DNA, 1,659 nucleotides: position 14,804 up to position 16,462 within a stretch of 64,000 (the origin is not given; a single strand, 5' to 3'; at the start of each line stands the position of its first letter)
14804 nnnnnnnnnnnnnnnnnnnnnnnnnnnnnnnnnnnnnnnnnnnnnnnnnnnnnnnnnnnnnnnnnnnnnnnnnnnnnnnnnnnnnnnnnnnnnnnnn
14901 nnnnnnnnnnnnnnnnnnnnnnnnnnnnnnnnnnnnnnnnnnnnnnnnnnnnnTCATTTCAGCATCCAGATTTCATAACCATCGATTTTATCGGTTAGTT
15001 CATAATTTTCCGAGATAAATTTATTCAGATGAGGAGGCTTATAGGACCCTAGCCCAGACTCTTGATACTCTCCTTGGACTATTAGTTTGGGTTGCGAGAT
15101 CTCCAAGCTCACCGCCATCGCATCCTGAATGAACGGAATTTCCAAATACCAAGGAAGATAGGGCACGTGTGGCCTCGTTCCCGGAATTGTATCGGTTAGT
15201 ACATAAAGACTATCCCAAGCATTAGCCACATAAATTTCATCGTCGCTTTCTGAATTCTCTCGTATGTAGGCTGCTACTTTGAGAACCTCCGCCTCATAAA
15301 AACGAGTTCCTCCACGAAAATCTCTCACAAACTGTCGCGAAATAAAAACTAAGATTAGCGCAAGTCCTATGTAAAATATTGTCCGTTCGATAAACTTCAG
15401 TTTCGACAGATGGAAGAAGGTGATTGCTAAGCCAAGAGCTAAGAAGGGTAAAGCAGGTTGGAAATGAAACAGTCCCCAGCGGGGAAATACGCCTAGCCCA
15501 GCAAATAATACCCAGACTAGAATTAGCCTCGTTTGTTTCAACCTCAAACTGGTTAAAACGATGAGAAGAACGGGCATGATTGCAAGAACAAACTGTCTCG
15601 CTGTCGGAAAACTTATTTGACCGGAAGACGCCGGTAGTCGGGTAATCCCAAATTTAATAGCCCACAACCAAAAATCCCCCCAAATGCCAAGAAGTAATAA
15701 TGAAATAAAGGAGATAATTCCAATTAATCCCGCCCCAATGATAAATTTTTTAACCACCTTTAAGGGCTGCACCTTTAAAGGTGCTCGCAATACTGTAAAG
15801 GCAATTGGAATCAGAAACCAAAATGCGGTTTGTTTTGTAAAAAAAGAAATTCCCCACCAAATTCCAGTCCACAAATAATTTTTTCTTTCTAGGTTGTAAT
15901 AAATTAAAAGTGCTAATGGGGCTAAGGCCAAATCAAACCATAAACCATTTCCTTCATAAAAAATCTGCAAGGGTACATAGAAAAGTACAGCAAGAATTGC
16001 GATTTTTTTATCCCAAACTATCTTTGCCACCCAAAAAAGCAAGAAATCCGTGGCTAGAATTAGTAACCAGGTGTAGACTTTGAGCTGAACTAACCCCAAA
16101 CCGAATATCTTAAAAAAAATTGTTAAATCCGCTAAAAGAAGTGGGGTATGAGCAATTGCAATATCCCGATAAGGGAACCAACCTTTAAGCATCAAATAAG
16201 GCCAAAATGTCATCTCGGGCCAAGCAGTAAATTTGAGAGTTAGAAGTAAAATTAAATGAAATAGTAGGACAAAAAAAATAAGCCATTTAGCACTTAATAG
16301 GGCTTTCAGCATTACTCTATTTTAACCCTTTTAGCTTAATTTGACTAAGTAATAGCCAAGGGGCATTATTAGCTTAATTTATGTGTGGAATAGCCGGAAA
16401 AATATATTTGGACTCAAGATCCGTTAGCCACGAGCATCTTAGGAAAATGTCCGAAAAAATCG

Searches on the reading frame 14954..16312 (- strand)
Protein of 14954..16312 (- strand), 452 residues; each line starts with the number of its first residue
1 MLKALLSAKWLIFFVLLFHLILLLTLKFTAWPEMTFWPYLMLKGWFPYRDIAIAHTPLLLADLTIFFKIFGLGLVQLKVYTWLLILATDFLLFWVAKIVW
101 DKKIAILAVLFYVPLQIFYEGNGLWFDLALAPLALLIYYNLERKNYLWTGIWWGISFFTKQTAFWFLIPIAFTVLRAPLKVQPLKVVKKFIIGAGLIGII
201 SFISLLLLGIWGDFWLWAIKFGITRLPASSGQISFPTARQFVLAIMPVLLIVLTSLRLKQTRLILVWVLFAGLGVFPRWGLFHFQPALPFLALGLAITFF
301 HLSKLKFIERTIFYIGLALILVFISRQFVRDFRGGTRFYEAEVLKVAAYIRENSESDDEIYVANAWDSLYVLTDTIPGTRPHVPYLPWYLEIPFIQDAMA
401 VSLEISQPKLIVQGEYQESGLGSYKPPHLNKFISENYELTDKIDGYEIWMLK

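Call 9: search_protein_families(library=pfam, proteins=[window:14954-16312:-], max_evalue=0.001)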
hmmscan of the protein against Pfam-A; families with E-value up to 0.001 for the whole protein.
window:14954-16312:- (452 aa): 1 family
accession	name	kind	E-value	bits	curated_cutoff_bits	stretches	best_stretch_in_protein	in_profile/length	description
PF13231.12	PMT_2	-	2.7e-05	24.8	26.1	1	55-203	2-155/160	Dolichyl-phosphate-mannose-protein mannosyltransferase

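Call 50: search_protein_families(library=ncbifam, proteins=[window:14954-16312:-], max_evalue=0.00001)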
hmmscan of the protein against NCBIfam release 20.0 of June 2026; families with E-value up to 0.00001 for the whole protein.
window:14954-16312:- (452 aa): 0 families
